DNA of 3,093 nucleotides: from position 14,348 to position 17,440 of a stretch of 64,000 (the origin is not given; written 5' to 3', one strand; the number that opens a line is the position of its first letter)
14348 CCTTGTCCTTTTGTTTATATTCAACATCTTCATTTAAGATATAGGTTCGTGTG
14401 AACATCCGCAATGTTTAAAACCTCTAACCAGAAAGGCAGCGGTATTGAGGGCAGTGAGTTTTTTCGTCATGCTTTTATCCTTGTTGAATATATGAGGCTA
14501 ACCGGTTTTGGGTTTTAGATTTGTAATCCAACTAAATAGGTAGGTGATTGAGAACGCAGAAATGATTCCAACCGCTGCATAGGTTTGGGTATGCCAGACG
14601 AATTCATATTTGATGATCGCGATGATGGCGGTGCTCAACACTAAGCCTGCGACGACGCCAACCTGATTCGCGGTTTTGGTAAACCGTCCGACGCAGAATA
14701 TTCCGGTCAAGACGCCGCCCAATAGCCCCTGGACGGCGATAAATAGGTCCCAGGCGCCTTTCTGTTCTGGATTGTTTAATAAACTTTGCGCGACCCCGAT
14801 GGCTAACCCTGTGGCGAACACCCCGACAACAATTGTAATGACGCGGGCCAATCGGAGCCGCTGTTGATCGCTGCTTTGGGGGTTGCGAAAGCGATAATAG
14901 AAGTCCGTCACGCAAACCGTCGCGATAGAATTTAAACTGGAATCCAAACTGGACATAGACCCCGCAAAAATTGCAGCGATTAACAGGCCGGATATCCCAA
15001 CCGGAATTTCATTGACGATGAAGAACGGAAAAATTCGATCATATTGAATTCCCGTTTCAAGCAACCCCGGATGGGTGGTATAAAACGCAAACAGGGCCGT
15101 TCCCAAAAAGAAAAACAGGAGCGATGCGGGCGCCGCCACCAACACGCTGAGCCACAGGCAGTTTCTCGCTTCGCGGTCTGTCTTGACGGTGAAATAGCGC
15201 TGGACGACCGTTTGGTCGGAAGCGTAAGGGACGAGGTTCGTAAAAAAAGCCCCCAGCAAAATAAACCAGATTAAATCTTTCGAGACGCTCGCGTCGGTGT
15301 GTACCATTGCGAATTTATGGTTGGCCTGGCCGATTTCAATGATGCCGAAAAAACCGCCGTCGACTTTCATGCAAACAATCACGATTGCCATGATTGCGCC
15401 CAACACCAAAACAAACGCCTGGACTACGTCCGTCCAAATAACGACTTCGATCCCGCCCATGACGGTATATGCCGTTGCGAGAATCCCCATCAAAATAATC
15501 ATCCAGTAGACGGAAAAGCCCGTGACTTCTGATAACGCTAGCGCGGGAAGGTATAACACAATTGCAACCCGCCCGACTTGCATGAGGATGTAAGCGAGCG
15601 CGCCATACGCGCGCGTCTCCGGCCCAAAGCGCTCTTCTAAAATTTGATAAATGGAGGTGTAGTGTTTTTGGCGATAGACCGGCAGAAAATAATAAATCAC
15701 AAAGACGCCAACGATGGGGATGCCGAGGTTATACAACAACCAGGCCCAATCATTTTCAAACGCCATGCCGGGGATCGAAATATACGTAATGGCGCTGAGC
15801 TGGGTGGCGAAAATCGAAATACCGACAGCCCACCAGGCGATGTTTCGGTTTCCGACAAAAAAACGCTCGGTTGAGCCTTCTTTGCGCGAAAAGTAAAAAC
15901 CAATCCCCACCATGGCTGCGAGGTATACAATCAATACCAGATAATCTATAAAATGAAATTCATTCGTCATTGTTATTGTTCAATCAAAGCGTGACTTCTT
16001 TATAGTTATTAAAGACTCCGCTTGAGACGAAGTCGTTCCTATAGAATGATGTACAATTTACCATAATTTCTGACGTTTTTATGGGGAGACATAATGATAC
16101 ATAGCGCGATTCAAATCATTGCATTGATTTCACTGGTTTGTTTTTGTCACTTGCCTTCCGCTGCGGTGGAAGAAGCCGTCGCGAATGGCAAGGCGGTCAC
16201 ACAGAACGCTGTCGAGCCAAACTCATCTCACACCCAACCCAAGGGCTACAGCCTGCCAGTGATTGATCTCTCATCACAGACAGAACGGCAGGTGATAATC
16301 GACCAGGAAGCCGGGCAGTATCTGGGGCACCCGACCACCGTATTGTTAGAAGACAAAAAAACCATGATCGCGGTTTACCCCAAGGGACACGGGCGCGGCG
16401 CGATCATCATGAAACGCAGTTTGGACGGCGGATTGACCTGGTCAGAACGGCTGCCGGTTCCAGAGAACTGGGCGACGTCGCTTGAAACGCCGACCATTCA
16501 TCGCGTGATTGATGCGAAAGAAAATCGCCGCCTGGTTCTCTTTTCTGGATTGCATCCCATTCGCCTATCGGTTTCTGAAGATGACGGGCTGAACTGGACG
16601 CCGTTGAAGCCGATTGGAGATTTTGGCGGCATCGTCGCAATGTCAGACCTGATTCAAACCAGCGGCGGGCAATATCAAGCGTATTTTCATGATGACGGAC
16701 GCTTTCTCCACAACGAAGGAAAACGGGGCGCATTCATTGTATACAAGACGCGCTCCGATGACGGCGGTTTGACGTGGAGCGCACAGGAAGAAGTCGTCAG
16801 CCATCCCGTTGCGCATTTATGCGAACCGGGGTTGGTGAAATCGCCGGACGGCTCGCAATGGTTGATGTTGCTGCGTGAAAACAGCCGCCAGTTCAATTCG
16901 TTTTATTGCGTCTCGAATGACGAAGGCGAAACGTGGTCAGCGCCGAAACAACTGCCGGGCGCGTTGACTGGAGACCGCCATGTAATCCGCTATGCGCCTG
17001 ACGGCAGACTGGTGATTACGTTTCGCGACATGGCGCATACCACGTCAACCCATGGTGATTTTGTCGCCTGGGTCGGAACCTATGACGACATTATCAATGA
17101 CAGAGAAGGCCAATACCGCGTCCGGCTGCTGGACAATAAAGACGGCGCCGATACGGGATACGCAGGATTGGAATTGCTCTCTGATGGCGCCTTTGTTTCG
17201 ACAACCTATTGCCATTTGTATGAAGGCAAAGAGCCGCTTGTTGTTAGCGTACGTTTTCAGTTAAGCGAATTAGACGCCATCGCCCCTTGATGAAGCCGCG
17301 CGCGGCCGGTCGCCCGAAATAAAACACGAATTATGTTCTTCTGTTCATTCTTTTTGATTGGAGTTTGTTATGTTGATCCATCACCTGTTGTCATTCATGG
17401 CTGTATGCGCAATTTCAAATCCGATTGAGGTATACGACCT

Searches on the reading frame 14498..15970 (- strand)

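Call 52: search_protein_families(library=pfam, proteins=[window:14498-15970:-], max_evalue=0.00001)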
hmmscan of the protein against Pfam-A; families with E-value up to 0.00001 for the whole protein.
window:14498-15970:- (490 aa): 1 family
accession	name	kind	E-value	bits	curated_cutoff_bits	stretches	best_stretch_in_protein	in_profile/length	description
PF00474.23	SSF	-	2.2e-45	155.7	22.8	1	37-444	1-404/406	Sodium:solute symporter family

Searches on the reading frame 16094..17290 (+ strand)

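Call 52: search_protein_families(library=pfam, proteins=[window:16094-17290:+], max_evalue=0.00001)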
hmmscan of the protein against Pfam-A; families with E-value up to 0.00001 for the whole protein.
window:16094-17290:+ (398 aa): 2 families
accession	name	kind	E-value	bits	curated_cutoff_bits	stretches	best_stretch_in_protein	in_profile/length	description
PF13088.12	BNR_2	-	7.2e-18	65.3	31.4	2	64-263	34-231/277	BNR repeat-like domain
PF02012.26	BNR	-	1.6e-08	33.7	27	0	220-229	2-11/12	BNR/Asp-box repeat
